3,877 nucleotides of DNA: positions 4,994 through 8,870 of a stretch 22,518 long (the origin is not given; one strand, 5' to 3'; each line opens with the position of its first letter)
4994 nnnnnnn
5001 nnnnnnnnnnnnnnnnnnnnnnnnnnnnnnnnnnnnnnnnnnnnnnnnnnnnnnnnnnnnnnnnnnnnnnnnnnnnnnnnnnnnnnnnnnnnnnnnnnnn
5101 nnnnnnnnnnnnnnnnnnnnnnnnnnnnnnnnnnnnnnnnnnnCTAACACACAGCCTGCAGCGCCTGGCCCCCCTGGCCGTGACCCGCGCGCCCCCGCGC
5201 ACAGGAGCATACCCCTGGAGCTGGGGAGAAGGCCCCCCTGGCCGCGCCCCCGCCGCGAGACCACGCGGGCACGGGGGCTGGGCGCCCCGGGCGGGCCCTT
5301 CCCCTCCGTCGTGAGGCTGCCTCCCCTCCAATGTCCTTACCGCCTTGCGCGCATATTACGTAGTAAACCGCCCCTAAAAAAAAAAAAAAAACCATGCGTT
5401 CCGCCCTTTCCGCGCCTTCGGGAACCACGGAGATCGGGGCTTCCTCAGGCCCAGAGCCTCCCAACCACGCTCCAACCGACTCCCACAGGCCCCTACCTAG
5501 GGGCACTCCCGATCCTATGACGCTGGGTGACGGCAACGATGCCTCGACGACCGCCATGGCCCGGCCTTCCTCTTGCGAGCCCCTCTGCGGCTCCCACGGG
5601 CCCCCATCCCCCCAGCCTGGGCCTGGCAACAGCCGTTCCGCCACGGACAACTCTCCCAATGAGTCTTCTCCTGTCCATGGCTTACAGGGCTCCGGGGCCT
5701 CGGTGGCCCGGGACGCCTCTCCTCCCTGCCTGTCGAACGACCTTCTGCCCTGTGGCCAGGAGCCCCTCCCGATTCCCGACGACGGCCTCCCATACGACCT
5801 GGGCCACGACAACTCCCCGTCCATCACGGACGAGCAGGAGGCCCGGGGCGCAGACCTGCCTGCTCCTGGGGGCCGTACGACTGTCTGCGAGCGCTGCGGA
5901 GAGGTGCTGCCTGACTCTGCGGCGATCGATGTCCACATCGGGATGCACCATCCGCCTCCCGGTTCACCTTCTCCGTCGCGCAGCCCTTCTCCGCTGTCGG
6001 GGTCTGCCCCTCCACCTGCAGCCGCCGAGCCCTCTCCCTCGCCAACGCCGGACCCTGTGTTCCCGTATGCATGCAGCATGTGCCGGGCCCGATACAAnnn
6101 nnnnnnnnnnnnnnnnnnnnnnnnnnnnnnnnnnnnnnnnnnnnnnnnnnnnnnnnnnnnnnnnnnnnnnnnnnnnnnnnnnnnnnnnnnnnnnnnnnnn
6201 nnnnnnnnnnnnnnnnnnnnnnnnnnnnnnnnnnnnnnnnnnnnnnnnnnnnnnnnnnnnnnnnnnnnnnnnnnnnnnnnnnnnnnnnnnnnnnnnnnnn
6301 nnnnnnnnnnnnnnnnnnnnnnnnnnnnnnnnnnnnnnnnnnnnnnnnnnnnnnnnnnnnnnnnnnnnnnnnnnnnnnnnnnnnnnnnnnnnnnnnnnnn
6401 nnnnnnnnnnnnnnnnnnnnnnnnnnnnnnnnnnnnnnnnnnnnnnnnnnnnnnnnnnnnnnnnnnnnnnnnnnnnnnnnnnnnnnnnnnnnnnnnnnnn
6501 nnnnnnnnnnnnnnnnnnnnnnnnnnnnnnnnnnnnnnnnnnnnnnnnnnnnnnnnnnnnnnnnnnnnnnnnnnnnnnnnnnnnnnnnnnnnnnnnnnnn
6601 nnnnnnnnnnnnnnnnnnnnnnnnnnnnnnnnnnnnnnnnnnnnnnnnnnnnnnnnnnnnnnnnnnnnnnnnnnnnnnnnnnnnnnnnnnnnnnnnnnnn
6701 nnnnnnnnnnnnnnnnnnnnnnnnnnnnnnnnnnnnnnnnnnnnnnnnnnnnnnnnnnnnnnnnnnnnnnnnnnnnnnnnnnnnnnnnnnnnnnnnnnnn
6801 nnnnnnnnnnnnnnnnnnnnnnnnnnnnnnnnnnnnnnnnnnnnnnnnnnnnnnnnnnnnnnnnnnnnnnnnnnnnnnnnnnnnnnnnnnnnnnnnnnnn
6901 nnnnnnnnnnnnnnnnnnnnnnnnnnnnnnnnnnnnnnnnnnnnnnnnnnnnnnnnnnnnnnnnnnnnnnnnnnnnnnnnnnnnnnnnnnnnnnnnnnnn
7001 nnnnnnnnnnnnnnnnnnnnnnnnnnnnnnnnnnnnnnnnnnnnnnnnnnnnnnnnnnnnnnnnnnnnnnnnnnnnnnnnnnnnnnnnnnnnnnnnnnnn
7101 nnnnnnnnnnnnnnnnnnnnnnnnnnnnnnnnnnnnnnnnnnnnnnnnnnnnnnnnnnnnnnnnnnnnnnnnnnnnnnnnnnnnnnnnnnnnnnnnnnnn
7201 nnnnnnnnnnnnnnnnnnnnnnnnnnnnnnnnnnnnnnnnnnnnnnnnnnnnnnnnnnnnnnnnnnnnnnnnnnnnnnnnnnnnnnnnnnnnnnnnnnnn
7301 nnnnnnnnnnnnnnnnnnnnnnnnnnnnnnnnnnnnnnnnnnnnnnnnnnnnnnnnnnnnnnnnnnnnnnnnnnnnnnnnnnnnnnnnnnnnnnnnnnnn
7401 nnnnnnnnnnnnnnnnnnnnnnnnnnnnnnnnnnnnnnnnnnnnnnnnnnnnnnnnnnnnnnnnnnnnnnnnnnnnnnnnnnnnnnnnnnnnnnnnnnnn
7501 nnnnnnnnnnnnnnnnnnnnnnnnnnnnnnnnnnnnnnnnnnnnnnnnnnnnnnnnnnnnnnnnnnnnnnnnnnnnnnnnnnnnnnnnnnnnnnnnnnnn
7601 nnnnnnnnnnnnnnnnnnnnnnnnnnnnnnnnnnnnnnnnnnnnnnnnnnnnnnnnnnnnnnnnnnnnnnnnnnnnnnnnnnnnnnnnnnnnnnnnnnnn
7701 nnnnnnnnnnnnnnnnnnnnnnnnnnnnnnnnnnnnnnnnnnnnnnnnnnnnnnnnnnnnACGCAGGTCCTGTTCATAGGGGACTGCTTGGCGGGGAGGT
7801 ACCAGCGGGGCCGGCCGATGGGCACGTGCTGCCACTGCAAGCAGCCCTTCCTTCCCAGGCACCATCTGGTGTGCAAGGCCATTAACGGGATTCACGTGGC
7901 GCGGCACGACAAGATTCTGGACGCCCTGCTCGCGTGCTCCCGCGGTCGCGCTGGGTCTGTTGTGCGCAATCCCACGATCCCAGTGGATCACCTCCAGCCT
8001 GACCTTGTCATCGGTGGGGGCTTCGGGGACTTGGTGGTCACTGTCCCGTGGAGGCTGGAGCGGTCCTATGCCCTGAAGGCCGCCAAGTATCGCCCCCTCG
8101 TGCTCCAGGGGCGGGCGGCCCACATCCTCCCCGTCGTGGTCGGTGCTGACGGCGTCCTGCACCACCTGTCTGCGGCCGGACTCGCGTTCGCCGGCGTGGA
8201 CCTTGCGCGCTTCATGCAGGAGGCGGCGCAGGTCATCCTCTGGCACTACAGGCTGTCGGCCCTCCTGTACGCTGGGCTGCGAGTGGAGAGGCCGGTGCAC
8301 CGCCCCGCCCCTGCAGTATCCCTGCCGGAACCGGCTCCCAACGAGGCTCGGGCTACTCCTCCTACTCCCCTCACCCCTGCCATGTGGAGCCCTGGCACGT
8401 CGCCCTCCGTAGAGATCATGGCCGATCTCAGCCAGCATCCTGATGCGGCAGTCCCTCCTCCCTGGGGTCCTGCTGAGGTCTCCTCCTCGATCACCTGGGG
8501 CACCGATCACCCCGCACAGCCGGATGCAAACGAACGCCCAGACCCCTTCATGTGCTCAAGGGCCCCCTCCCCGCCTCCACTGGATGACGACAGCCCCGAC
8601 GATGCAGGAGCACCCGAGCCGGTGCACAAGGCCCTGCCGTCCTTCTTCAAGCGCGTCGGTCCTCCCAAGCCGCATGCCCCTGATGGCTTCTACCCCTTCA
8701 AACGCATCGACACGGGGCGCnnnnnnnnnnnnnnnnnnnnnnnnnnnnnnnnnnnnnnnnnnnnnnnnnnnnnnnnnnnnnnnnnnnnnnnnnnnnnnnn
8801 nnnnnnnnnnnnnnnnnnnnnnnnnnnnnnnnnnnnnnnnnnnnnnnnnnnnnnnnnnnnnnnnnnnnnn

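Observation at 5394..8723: Single-ORF polyprotein: 2x C2H2 - RT - CCHC - PD-(D/E)xK endonuclease, with long low-complexity N- and C-terminal extensions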

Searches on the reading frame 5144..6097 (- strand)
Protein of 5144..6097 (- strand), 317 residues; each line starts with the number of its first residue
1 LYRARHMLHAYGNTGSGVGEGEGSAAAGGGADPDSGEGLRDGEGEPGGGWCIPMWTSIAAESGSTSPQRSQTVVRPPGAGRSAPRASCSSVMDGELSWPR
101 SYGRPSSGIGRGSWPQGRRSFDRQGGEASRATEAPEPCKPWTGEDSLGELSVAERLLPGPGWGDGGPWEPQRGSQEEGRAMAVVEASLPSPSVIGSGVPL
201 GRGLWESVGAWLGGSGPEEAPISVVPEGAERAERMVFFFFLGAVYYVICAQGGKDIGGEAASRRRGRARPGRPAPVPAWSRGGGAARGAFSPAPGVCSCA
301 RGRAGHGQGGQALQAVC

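Call 76: search_protein_families(library=pfam, proteins=[window:5144-6097:-], max_evalue=0.01)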
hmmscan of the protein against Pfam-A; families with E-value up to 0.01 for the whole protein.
window:5144-6097:- (317 aa): 0 families

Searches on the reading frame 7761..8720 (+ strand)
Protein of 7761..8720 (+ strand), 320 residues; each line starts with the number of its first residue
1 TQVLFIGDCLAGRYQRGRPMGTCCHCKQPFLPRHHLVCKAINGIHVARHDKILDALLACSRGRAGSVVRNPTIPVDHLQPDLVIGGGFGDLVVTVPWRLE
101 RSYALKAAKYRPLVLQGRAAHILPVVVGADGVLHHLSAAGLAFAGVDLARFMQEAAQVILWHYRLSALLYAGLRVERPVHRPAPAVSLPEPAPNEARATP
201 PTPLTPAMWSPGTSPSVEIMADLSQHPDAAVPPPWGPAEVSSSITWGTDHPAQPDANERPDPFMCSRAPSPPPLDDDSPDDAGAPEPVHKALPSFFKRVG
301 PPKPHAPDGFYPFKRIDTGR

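Call 65: predict_structure(alignment_id=A4)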
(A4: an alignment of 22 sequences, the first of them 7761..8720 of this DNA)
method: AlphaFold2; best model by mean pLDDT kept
length: 320 residues; sequences in the alignment: 22
mean_pLDDT: 60.8   pTM: 0.47
mean pLDDT of the five models: 60.8, 57.6, 56.9, 55.7, 52.2
residues with pLDDT >= 90: 70; 70-90: 47; 50-70: 49; < 50: 154
segments of 3 or more residues with pLDDT < 50: 1-16, 38-47, 187-265, 275-287, 289-293, 296-312, 314-317
pLDDT, mean of each block of 10 residues (from residue 1): 34 46 55 51 53 93 85 78 92 85 92 92 92 95 95 91 74 61 51 41 37 33 31 38 34 41 47 46 44 47 44 47
secondary structure, 60 per line:
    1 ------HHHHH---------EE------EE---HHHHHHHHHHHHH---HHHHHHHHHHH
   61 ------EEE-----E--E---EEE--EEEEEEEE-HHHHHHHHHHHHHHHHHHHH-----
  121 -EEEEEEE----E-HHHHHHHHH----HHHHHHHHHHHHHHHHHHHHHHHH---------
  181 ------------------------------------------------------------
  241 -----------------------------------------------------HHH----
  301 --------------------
elements in order: H7-11 H34-46 H50-60 E67-69 E82-84 E87-94 H96-115 E122-128 H135-143 H148-171
